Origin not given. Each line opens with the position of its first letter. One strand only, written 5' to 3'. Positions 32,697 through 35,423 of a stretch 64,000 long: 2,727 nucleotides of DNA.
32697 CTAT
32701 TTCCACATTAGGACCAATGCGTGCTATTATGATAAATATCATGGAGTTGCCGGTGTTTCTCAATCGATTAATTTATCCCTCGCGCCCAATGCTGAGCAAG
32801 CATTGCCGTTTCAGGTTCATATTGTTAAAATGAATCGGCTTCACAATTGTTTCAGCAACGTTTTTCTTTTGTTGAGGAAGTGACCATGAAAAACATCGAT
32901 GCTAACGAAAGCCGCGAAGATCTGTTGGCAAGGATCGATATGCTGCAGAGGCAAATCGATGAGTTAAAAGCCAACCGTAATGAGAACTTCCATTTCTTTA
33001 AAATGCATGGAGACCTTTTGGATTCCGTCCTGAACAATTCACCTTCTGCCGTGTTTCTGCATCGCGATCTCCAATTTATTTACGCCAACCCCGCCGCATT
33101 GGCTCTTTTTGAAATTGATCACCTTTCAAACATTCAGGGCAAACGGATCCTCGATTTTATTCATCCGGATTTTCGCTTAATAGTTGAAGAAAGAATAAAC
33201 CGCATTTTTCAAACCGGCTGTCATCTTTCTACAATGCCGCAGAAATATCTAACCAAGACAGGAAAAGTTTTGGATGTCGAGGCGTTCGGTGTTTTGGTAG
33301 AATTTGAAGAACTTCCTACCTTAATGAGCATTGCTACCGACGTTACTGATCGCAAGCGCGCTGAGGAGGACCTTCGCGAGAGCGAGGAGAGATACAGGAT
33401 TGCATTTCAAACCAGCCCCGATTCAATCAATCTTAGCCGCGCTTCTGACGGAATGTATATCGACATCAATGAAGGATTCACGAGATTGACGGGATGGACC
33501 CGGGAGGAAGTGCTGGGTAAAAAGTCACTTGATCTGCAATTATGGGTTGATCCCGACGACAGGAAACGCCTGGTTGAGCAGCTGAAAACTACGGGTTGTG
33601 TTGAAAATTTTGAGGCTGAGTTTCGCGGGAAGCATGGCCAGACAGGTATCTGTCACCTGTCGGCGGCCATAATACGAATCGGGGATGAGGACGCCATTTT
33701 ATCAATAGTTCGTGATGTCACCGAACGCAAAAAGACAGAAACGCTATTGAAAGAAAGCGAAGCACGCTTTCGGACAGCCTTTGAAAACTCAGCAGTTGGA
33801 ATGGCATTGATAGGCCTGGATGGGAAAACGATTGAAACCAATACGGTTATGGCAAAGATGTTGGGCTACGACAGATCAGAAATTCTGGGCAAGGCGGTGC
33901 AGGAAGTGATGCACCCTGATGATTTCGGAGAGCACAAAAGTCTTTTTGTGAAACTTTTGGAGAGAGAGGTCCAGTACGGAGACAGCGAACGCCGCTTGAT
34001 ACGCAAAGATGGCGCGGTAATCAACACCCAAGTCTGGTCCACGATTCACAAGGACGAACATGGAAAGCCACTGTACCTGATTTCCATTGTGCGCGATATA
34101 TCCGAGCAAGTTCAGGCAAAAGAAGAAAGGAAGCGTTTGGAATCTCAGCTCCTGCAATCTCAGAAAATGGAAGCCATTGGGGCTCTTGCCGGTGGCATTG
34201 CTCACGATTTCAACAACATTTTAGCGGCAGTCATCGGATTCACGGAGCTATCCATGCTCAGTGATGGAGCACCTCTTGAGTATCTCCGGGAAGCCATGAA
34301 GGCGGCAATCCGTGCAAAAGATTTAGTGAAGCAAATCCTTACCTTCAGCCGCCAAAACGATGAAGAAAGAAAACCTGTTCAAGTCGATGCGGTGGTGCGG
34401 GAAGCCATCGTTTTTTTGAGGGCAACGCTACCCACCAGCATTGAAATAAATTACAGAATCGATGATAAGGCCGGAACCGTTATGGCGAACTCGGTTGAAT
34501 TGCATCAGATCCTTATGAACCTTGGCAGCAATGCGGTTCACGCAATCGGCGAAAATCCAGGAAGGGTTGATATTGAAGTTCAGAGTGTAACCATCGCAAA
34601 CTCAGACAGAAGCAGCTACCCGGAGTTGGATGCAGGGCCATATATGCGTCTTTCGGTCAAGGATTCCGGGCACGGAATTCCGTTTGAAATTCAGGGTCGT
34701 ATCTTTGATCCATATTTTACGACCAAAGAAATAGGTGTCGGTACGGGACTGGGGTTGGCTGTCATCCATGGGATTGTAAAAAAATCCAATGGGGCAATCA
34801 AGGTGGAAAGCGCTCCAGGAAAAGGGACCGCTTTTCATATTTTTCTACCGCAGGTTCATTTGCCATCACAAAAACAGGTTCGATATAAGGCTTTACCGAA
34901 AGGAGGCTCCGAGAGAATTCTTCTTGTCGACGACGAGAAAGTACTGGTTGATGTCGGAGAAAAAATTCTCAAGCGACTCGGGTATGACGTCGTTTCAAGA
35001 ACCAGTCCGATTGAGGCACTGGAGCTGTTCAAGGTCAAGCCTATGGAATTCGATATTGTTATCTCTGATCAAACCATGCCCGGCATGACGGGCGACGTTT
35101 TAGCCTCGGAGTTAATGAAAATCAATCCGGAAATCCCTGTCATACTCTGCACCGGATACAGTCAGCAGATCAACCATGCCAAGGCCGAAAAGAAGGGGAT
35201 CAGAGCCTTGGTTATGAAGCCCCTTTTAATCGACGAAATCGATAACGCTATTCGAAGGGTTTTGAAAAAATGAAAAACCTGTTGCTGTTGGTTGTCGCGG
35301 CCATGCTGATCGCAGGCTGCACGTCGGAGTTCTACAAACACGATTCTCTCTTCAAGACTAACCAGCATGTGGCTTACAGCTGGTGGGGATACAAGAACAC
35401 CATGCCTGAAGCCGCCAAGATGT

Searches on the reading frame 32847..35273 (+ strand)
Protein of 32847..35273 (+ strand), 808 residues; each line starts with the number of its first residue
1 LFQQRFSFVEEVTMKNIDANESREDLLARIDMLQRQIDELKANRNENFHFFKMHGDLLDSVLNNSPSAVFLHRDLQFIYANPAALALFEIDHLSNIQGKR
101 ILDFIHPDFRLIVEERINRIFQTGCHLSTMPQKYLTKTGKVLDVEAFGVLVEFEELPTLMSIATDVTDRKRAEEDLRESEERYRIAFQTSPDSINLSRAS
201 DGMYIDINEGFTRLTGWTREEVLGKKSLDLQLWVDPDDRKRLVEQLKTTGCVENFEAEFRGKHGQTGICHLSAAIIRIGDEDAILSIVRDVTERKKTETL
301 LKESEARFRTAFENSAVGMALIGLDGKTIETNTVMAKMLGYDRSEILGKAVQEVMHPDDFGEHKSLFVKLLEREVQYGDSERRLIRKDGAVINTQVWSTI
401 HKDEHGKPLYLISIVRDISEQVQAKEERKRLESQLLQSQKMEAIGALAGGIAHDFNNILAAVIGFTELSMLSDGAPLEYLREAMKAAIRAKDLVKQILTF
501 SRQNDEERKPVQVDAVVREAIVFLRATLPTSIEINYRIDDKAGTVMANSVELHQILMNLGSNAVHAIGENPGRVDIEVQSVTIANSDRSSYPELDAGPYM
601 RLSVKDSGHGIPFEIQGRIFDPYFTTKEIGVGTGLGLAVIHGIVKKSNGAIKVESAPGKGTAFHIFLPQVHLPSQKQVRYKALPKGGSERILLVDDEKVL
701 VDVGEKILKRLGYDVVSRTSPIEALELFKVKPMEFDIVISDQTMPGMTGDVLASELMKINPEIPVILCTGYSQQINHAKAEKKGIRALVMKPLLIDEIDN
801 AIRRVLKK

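Call 57: list_cluster_members(proteins=[window:32847-35273:+, window:54010-56694:+, window:12091-13530:+])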
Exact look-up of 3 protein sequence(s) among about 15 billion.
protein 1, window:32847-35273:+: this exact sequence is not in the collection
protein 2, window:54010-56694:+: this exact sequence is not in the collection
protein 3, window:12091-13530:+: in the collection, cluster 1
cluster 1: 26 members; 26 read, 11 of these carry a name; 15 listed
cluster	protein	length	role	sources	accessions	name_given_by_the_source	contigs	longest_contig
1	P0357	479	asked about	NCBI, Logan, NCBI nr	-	-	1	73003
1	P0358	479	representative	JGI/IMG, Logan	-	aminobenzoyl-glutamate utilization protein B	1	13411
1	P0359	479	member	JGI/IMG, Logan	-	aminobenzoyl-glutamate utilization protein B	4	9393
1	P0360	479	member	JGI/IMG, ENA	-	aminobenzoyl-glutamate utilization protein B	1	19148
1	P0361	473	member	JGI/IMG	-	aminobenzoyl-glutamate utilization protein B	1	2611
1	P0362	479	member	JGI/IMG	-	aminobenzoyl-glutamate utilization protein B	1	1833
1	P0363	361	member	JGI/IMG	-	aminobenzoyl-glutamate utilization protein B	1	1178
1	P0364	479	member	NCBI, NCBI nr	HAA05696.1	MAG TPA: amidohydrolase [Syntrophobacteraceae bacterium] | amidohydrolase [Syntrophobacteraceae bacterium]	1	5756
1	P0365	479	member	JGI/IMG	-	aminobenzoyl-glutamate utilization protein B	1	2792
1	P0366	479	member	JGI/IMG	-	aminobenzoyl-glutamate utilization protein B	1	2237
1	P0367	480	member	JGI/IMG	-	aminobenzoyl-glutamate utilization protein B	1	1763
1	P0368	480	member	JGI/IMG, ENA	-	aminobenzoyl-glutamate utilization protein B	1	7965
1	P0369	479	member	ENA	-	-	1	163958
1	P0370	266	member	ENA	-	-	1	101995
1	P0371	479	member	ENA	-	-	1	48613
